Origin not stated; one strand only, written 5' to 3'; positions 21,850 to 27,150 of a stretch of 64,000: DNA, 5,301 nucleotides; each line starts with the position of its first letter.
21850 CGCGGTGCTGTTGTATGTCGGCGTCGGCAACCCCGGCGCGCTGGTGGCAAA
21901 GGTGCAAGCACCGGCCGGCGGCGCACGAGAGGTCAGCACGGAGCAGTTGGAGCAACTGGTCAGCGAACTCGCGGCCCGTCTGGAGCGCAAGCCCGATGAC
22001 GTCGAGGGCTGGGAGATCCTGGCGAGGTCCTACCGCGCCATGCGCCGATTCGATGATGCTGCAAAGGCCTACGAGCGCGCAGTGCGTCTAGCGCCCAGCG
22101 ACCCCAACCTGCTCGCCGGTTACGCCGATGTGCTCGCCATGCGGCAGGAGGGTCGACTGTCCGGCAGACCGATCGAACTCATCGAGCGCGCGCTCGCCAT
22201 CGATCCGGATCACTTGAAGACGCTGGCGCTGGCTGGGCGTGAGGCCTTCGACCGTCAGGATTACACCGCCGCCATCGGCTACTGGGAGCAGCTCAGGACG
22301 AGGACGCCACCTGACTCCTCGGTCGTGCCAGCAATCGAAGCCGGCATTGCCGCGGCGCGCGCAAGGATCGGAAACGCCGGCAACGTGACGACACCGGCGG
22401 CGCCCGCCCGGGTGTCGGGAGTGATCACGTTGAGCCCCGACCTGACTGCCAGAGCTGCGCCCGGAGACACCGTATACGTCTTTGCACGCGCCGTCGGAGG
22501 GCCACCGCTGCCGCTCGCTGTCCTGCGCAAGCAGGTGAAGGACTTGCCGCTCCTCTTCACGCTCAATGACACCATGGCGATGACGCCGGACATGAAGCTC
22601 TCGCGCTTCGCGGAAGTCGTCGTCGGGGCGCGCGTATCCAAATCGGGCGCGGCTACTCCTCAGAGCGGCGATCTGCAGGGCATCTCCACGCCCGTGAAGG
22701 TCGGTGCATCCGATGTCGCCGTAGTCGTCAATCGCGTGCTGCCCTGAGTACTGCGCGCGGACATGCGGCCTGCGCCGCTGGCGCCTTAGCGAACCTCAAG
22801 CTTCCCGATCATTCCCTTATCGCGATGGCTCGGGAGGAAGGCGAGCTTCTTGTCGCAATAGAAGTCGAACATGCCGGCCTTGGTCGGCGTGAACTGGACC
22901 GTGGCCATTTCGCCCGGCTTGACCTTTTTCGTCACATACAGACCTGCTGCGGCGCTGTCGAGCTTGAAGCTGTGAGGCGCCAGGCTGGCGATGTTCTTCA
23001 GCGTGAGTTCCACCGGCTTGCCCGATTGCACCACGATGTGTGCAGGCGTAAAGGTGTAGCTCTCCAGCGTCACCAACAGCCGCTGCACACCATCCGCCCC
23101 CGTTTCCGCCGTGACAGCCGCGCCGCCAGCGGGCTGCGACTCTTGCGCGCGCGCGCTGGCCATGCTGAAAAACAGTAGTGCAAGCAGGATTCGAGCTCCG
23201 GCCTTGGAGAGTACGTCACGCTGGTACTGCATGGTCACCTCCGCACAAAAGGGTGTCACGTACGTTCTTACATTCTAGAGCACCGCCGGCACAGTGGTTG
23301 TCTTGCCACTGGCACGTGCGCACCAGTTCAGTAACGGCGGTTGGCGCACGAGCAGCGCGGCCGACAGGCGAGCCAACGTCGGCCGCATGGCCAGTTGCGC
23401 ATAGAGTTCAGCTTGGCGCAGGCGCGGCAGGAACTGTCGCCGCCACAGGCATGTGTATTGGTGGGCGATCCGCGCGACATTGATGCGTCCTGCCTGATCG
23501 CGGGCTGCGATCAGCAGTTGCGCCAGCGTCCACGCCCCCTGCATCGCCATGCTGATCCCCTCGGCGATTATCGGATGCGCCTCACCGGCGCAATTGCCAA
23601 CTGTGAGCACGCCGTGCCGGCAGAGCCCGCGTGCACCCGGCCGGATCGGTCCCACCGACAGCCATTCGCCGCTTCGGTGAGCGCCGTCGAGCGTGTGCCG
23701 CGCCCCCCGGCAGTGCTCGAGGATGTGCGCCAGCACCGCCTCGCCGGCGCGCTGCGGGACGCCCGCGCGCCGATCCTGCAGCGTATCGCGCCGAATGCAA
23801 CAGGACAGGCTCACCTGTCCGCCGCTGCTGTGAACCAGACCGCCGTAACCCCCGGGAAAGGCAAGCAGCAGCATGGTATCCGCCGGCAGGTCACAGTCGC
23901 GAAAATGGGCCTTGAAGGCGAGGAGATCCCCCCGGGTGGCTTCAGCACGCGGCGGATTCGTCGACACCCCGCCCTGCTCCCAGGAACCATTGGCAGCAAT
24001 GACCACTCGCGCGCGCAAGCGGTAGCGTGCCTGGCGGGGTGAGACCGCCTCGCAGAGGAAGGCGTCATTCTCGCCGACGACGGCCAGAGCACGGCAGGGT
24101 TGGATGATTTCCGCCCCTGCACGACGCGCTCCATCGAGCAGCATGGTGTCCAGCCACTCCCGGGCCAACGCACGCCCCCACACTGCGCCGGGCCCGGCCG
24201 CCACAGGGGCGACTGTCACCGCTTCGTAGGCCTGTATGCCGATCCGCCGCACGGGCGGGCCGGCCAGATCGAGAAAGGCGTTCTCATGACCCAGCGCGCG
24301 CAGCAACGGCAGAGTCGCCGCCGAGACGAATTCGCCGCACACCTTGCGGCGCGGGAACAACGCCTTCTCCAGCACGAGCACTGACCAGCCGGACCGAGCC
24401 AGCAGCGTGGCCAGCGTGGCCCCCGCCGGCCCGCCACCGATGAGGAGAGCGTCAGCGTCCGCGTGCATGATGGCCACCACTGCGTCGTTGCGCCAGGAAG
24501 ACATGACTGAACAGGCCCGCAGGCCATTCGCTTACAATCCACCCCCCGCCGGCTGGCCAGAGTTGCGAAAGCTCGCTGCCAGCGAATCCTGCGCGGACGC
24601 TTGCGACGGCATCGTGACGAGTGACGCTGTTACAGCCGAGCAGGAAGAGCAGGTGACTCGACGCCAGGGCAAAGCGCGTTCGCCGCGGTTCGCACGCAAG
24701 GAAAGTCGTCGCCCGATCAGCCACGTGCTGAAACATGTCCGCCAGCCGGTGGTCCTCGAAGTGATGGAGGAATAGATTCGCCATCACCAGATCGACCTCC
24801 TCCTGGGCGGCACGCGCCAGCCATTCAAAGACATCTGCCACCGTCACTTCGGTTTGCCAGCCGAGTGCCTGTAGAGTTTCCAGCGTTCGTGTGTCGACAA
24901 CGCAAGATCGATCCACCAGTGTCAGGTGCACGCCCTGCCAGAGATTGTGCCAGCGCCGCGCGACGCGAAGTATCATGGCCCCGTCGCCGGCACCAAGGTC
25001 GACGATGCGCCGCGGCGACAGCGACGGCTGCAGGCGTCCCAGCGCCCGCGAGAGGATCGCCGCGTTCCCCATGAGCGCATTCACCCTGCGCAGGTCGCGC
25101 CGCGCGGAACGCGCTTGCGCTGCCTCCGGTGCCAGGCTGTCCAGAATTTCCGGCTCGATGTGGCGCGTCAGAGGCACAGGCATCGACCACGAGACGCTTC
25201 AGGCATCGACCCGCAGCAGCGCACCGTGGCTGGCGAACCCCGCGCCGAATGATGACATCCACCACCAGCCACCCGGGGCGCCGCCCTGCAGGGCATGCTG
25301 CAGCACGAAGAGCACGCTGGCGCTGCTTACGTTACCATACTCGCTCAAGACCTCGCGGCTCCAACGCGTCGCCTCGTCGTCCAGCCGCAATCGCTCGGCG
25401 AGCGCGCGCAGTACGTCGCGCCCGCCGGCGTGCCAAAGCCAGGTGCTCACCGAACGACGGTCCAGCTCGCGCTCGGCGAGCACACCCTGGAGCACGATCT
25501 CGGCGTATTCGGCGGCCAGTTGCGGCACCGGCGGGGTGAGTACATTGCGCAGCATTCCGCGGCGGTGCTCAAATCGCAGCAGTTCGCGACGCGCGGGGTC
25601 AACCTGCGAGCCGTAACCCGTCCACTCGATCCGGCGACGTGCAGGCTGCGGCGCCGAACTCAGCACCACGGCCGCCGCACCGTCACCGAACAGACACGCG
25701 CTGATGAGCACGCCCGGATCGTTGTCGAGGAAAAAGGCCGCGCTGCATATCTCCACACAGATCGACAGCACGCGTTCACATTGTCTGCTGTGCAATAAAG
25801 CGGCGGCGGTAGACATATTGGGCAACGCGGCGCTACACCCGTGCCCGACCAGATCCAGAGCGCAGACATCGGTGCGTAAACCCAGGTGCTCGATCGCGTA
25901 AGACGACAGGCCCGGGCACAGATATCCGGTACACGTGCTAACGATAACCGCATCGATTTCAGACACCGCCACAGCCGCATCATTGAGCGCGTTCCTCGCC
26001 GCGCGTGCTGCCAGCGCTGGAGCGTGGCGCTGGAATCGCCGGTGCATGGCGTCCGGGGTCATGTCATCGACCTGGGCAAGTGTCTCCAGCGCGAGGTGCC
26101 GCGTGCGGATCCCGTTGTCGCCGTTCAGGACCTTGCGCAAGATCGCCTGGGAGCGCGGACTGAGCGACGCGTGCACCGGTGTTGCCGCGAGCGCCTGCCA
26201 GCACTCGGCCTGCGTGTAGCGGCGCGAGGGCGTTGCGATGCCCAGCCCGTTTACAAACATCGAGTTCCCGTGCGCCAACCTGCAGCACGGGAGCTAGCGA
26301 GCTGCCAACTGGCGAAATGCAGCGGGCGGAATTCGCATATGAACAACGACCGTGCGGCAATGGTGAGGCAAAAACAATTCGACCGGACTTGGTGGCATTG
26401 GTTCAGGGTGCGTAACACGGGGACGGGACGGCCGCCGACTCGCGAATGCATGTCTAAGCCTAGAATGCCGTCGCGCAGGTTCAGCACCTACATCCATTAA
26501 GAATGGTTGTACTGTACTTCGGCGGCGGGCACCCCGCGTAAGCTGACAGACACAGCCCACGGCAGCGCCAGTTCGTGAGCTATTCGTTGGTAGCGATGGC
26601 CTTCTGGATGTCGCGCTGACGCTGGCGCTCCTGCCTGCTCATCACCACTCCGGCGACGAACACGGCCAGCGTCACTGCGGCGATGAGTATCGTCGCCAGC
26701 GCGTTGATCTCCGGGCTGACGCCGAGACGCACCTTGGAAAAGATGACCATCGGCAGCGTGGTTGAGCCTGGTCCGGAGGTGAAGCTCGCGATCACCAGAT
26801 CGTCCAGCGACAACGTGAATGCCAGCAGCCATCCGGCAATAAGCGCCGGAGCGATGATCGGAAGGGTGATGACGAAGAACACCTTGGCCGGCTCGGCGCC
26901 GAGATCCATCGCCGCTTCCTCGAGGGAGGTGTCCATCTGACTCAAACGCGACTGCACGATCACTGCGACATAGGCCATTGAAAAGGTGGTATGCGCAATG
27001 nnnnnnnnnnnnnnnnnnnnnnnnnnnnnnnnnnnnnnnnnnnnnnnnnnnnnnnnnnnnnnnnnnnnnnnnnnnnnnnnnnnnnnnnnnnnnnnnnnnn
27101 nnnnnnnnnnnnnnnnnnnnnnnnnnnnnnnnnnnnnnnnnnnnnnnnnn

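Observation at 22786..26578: Type III PKS / methyltransferase / flavoprotein (srsABC-like) operon extended by a secreted cupredoxin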

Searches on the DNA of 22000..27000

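Call 68: search_rna_families(source=window, start=22000, end=27000, threshold=evalue, max_evalue=0.1)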
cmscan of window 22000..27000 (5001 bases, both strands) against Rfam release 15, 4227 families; matches with E-value up to 0.1: 0.
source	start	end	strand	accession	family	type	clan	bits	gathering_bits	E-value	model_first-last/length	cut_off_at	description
